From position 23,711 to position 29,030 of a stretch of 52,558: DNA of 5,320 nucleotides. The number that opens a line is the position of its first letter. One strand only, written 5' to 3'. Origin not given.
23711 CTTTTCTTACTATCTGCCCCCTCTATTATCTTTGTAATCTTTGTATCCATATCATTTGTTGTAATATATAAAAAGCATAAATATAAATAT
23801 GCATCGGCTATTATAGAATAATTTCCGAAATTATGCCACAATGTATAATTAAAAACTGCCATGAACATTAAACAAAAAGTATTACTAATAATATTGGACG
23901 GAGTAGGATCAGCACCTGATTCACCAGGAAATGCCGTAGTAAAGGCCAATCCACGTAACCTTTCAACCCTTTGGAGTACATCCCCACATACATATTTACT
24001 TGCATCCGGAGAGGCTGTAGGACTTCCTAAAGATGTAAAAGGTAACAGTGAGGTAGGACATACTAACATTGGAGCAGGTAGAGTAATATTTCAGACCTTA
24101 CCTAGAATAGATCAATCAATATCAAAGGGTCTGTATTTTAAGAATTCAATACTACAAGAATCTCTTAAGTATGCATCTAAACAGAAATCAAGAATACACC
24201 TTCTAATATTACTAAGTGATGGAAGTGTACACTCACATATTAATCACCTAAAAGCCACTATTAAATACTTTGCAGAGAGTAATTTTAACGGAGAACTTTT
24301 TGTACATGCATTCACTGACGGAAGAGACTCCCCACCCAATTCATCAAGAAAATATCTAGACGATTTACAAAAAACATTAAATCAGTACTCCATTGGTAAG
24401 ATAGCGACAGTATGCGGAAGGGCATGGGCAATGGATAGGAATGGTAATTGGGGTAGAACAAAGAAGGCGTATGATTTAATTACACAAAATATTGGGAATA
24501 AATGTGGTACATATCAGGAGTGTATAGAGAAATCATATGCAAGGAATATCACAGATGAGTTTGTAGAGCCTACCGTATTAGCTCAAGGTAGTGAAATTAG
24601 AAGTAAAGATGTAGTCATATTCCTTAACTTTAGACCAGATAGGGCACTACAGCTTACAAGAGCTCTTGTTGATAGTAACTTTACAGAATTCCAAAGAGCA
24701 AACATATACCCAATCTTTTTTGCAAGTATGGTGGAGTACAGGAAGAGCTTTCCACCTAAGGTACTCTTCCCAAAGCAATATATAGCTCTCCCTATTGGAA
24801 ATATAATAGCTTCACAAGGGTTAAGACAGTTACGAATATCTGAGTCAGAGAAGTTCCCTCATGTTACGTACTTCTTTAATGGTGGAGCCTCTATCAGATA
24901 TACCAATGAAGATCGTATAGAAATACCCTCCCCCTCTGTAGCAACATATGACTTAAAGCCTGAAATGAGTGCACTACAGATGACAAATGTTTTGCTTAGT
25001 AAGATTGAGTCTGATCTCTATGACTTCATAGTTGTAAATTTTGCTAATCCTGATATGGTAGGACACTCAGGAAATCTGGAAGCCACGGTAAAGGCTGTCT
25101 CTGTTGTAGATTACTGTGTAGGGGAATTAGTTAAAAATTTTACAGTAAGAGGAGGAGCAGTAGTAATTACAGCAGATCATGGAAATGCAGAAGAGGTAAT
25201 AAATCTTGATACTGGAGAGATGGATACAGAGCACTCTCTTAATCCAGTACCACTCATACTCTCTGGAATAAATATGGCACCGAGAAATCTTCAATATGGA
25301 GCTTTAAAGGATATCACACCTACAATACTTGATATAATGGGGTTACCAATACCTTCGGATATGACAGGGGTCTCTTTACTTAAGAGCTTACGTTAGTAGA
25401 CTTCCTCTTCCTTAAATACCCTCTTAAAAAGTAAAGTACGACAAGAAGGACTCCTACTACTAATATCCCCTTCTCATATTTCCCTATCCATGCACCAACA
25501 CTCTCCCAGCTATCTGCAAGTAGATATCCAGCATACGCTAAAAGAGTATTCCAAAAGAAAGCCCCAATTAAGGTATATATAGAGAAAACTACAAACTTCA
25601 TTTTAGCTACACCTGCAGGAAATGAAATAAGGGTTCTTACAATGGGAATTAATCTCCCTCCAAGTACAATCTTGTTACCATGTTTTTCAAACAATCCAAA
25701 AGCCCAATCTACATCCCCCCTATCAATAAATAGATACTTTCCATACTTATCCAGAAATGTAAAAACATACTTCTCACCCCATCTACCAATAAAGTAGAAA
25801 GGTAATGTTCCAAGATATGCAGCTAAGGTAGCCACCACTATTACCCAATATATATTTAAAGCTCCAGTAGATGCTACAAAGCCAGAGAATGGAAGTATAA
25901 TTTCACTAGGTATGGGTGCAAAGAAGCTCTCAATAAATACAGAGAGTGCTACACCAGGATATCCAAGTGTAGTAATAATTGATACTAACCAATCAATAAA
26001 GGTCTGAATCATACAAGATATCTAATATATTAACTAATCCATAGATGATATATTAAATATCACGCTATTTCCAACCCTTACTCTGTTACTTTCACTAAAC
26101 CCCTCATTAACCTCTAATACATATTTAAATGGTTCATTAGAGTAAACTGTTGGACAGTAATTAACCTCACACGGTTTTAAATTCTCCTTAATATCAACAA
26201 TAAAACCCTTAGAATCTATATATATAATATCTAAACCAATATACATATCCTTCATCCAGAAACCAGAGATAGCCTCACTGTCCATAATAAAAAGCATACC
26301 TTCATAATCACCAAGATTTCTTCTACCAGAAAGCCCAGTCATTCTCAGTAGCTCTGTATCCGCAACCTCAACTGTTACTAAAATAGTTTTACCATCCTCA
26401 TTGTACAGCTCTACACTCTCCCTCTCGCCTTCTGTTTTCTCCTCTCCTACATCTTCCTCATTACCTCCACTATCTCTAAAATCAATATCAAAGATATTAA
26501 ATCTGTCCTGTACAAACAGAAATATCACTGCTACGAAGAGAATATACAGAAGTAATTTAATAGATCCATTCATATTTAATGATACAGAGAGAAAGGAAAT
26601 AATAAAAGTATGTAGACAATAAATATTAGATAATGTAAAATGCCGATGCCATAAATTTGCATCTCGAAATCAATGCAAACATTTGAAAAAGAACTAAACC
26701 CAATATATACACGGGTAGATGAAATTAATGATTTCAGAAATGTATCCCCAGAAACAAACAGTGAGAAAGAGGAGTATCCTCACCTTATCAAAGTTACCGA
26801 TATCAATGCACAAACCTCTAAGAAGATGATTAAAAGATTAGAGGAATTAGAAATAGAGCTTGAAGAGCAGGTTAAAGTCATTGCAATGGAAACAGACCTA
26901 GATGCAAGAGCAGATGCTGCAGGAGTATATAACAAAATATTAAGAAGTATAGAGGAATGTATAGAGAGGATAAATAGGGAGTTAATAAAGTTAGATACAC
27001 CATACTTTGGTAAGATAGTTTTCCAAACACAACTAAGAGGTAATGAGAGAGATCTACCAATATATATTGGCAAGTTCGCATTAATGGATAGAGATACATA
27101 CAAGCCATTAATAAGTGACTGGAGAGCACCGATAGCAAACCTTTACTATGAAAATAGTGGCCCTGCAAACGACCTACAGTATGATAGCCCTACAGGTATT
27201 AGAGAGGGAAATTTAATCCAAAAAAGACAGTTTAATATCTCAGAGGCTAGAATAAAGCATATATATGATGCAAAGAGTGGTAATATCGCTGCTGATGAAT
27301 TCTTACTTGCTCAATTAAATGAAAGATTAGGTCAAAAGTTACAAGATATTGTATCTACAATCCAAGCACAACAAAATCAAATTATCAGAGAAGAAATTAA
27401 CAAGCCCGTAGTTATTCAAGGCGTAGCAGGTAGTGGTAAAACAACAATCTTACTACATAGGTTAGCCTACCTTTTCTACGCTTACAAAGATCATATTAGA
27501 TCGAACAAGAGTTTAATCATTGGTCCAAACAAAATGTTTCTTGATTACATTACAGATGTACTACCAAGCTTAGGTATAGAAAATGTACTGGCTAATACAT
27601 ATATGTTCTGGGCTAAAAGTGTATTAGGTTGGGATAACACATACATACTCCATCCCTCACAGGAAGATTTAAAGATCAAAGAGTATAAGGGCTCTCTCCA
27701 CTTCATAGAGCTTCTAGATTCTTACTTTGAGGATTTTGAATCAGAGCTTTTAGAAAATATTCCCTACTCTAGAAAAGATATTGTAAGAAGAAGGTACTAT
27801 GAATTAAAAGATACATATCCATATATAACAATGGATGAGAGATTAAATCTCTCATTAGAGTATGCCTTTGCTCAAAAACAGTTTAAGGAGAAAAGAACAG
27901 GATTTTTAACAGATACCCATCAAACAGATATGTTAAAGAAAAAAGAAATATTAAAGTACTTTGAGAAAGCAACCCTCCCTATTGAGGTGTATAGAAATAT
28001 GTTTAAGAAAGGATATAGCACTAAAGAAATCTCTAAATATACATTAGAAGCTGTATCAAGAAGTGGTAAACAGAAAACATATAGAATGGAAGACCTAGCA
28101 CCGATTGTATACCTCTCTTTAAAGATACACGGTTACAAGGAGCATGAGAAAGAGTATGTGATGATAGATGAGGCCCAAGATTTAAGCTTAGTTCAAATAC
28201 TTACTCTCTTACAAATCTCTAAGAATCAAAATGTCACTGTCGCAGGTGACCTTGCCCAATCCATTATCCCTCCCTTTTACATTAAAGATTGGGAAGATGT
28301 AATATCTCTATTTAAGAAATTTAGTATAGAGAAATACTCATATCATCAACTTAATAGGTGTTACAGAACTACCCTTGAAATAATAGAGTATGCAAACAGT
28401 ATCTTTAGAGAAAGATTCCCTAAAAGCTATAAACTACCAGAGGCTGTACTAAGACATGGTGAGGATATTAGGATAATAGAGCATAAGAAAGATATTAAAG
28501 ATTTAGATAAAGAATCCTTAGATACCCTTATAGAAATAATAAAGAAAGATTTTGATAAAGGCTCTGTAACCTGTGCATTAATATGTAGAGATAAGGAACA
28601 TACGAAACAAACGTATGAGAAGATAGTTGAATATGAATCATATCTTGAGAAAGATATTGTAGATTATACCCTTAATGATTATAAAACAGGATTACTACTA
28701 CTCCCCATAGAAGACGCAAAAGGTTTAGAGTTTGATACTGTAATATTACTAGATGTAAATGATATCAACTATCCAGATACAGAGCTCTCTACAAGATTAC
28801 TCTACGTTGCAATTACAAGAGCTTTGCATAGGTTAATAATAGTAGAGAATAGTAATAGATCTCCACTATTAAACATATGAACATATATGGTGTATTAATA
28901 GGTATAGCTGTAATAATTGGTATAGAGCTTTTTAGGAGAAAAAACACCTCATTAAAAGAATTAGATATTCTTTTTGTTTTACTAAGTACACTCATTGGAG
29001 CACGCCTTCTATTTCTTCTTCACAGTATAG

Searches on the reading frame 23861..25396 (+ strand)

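Call 64: search_protein_families(library=pfam, proteins=[window:23861-25396:+], max_evalue=0.0001)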
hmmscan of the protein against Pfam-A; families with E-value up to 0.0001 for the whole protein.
window:23861-25396:+ (511 aa): 3 families
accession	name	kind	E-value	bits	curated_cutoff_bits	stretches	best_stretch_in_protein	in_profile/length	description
PF01676.23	Metalloenzyme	-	6.1e-71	239.3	24.3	1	5-496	1-251/252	Metalloenzyme superfamily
PF06415.18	iPGM_N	-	3.2e-68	229.9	27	1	83-294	1-216/217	BPG-independent PGAM N-terminus (iPGM_N)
PF01663.27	Phosphodiest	-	1.5e-05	25.3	23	1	377-445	144-224/342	Type I phosphodiesterase / nucleotide pyrophosphatase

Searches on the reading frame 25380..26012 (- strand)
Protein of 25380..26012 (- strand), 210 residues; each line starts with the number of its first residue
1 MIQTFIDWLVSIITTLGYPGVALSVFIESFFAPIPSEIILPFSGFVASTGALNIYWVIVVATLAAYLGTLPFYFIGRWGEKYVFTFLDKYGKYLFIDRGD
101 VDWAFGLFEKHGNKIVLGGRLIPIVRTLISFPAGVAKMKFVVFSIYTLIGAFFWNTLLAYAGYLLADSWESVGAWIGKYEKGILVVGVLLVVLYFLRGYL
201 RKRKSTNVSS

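Call 64: search_protein_families(library=pfam, proteins=[window:25380-26012:-], max_evalue=0.0001)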
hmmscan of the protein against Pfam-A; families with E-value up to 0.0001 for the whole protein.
window:25380-26012:- (210 aa): 1 family
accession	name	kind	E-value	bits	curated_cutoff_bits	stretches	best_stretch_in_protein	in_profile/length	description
PF09335.16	VTT_dom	-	4.5e-20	72.8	33.9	1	35-164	2-123/123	VTT domain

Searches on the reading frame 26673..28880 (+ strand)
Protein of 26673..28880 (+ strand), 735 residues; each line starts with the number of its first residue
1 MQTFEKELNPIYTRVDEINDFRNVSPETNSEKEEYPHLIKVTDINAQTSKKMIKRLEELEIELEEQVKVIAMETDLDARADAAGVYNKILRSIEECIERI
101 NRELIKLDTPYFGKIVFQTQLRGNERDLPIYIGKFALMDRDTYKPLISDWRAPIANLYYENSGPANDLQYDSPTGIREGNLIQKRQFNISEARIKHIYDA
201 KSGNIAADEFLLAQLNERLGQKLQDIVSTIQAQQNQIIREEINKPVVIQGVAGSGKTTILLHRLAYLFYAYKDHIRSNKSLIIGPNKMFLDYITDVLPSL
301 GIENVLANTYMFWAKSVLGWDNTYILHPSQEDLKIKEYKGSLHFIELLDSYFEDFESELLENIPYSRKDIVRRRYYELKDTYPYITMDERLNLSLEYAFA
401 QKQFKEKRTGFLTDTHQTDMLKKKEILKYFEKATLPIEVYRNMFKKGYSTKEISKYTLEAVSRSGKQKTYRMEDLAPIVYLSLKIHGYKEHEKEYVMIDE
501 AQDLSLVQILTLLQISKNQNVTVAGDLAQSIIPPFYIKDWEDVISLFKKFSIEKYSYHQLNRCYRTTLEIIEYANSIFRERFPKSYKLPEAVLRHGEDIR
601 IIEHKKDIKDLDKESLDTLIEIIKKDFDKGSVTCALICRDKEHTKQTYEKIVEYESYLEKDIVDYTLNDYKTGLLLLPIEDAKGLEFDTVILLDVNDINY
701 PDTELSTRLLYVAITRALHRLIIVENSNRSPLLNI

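Call 64: search_protein_families(library=pfam, proteins=[window:26673-28880:+], max_evalue=0.0001)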
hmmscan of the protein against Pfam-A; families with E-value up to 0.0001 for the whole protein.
window:26673-28880:+ (735 aa): 6 families
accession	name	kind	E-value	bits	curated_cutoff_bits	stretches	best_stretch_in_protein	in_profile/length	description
PF13361.12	UvrD_C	-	1e-12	48.6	25.6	1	678-726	291-348/350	UvrD-like helicase C-terminal domain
PF13538.12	UvrD_C_2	-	2.1e-11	43.9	27.4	1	676-724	4-52/52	UvrD-like helicase C-terminal domain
PF00580.27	UvrD-helicase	-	1.2e-10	42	23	2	402-531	114-252/271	UvrD/REP helicase N-terminal domain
PF01443.25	Viral_helicase1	-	5.9e-10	39.8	21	0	639-724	178-227/228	Viral superfamily 1 RNA helicase core domain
PF13245.12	AAA_19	-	4.3e-09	37.1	25.1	1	234-531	1-130/134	AAA domain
PF13604.12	AAA_30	-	3.3e-05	24.2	27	0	231-260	3-35/191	AAA domain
